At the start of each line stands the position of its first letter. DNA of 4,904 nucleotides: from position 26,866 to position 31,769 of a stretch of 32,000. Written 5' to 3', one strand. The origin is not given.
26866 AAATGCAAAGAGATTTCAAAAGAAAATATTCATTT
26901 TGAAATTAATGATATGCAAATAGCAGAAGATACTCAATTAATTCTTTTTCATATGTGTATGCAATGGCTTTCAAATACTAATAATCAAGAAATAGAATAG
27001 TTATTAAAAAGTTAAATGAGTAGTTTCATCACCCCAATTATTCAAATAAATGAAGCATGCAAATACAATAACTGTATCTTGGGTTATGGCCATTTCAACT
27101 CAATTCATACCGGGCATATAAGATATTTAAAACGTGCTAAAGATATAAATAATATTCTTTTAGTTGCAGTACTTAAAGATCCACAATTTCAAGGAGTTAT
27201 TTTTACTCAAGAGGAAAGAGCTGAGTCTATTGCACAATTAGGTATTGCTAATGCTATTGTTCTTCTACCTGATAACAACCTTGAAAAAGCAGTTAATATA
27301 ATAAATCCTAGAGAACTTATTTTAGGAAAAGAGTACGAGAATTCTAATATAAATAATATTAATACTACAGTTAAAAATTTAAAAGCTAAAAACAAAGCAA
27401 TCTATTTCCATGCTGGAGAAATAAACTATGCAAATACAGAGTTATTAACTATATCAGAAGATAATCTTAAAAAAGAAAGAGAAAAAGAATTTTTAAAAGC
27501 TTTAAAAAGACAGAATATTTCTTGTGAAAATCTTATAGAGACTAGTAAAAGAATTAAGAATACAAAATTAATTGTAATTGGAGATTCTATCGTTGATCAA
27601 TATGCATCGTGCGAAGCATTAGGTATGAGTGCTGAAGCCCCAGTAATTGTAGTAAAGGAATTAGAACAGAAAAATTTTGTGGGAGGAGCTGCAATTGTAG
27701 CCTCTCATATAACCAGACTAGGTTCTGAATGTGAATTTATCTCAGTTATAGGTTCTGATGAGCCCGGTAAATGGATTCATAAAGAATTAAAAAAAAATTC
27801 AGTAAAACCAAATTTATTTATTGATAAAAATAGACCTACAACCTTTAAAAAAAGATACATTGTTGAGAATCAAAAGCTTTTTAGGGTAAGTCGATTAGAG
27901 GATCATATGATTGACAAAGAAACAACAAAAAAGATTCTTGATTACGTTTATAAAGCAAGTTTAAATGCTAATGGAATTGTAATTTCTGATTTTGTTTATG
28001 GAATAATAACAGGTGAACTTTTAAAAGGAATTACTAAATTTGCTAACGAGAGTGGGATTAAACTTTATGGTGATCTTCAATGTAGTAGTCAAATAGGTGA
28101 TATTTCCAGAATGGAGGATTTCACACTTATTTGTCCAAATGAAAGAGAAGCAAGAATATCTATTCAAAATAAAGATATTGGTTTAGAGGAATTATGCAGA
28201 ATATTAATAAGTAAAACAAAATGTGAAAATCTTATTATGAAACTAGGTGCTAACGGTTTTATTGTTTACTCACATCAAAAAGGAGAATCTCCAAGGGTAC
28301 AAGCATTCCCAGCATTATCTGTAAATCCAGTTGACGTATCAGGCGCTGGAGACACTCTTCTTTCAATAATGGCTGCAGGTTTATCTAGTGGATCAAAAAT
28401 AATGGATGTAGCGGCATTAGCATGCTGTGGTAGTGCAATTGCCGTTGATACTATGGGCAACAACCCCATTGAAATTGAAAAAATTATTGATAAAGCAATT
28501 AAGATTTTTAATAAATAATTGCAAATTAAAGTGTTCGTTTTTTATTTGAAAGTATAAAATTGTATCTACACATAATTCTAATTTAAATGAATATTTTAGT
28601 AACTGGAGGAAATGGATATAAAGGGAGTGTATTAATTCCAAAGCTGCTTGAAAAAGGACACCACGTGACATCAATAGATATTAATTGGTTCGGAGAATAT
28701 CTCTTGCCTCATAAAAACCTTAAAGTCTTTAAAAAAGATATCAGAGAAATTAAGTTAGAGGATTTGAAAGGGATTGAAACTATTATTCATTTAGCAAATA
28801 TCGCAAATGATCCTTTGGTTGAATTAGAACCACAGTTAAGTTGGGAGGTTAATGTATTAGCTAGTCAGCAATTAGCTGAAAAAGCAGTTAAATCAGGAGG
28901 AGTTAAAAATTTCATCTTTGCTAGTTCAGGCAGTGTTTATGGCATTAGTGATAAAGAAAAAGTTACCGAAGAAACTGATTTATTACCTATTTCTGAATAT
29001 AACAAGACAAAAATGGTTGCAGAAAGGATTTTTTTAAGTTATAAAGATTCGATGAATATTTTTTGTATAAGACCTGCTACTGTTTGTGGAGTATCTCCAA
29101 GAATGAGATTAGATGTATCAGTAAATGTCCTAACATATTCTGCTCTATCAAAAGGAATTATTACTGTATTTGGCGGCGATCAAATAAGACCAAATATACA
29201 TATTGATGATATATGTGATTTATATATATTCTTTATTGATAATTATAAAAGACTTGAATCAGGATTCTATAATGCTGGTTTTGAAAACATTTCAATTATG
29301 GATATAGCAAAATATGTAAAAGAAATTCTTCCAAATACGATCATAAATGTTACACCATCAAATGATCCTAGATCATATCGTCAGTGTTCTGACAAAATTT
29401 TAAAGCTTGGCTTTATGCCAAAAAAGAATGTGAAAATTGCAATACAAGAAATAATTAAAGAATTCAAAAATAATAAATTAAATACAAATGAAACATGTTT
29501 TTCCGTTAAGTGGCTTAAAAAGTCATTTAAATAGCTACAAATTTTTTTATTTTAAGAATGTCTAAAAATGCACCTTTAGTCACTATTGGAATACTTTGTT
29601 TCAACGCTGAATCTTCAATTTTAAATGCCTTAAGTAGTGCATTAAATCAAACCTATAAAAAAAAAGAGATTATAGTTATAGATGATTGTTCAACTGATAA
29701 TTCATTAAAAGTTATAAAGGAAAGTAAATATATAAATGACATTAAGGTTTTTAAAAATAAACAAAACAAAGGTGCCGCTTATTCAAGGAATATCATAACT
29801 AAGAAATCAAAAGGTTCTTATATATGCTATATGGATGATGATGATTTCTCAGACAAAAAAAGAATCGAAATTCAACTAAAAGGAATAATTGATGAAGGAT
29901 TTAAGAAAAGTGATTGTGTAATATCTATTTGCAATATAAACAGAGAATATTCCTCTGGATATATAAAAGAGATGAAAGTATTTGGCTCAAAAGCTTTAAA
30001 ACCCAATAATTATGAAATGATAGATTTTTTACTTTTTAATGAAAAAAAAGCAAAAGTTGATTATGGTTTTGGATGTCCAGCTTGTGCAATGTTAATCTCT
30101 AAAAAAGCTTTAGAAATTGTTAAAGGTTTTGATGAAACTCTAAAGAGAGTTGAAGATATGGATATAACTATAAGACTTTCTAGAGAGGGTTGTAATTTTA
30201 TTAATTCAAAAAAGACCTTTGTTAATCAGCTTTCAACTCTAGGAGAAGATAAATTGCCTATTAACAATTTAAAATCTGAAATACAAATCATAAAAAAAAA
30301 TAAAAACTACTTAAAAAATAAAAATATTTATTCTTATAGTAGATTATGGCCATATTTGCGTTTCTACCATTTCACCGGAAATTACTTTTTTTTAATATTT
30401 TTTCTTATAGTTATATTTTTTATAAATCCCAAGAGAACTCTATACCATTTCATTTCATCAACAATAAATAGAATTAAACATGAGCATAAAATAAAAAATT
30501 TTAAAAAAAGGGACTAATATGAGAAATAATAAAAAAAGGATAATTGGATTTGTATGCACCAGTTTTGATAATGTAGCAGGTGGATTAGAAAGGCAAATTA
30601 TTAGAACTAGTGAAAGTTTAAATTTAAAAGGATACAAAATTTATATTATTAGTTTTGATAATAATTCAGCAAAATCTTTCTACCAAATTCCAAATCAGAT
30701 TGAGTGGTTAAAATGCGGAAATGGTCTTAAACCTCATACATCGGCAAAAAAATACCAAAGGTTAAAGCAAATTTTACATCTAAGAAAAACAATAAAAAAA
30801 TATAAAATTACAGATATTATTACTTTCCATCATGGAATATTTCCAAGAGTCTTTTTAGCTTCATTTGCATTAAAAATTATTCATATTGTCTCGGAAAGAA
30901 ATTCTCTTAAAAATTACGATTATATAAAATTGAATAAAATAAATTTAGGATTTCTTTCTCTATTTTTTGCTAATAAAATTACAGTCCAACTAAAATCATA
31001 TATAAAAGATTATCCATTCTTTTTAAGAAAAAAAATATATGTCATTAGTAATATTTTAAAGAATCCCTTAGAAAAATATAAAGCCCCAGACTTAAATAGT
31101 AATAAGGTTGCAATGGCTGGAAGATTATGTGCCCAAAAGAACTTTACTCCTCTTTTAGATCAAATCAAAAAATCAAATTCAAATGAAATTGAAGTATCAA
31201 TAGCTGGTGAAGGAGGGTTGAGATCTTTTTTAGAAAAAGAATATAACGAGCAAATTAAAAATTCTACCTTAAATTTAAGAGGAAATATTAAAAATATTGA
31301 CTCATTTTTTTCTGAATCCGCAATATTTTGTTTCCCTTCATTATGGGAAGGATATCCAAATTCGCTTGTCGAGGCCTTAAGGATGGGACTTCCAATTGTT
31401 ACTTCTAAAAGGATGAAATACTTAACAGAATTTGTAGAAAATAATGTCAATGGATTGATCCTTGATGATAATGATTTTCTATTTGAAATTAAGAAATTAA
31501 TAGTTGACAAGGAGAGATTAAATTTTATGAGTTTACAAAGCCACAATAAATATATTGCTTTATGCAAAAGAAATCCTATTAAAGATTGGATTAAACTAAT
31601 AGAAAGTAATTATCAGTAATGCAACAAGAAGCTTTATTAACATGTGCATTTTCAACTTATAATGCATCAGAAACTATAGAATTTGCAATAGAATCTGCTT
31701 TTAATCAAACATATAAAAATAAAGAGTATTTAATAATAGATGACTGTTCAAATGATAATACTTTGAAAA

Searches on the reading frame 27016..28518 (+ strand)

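Call 7: search_protein_families(library=pfam, proteins=[window:27016-28518:+], max_evalue=0.001)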
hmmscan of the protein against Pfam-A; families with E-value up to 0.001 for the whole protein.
window:27016-28518:+ (500 aa): 2 families
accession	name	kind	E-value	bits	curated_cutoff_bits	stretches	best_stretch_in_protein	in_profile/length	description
PF00294.29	PfkB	-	3.5e-26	92.7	25.8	1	183-482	2-295/302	pfkB family carbohydrate kinase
PF01467.32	CTP_transf_like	-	2.5e-09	37.9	21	1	24-125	3-108/133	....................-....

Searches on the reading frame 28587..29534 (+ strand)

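Call 7: search_protein_families(library=pfam, proteins=[window:28587-29534:+], max_evalue=0.001)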
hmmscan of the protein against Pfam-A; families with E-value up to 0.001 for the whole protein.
window:28587-29534:+ (315 aa): 7 families
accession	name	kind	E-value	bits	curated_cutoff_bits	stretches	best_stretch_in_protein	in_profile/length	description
PF01370.27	Epimerase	-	3.1e-32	112.4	20.9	1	3-231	1-240/240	NAD dependent epimerase/dehydratase family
PF16363.11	GDP_Man_Dehyd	-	1.5e-20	74.3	27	1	4-241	1-259/332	GDP-mannose 4,6 dehydratase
PF04321.23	RmlD_sub_bind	-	4.2e-13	49.4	27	1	1-246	1-229/287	RmlD substrate binding domain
PF01073.25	3Beta_HSD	-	8.1e-13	48.5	22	1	4-179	1-194/280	3-beta hydroxysteroid dehydrogenase/isomerase family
PF07993.18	NAD_binding_4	-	3.2e-08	33.5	20.1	1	61-171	87-211/258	Male sterility protein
PF02719.21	Polysacc_synt_2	-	4.8e-06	26.4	20.2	1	3-162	1-167/293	Polysaccharide biosynthesis protein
PF05368.20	NmrA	-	0.00038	20.6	27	0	2-123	4-116/298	NmrA-like family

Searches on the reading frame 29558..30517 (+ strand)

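Call 7: search_protein_families(library=pfam, proteins=[window:29558-30517:+], max_evalue=0.001)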
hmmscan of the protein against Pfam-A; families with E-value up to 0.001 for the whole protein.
window:29558-30517:+ (319 aa): 3 families
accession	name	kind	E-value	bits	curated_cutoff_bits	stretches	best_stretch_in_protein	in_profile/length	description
PF00535.33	Glycos_transf_2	-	8.5e-28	97.8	23.3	1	10-152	2-132/168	Glycosyl transferase family 2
PF10111.15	Glyco_tranf_2_2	-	4e-12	46.6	27.3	1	31-214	22-206/276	Glycosyltransferase like family 2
PF13641.12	Glyco_tranf_2_3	-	3.5e-06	27.6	27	1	8-222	3-209/230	Glycosyltransferase like family 2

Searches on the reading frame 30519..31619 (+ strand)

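Call 7: search_protein_families(library=pfam, proteins=[window:30519-31619:+], max_evalue=0.001)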
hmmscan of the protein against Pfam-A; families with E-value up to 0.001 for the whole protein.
window:30519-31619:+ (366 aa): 2 families
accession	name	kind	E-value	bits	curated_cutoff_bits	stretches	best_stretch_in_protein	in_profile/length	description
PF00534.26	Glycos_transf_1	-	2.6e-21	76.4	26.4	1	190-333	11-161/172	Glycosyl transferases group 1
PF13692.12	Glyco_trans_1_4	-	3.6e-20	73.1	27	1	196-321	3-133/142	Glycosyl transferases group 1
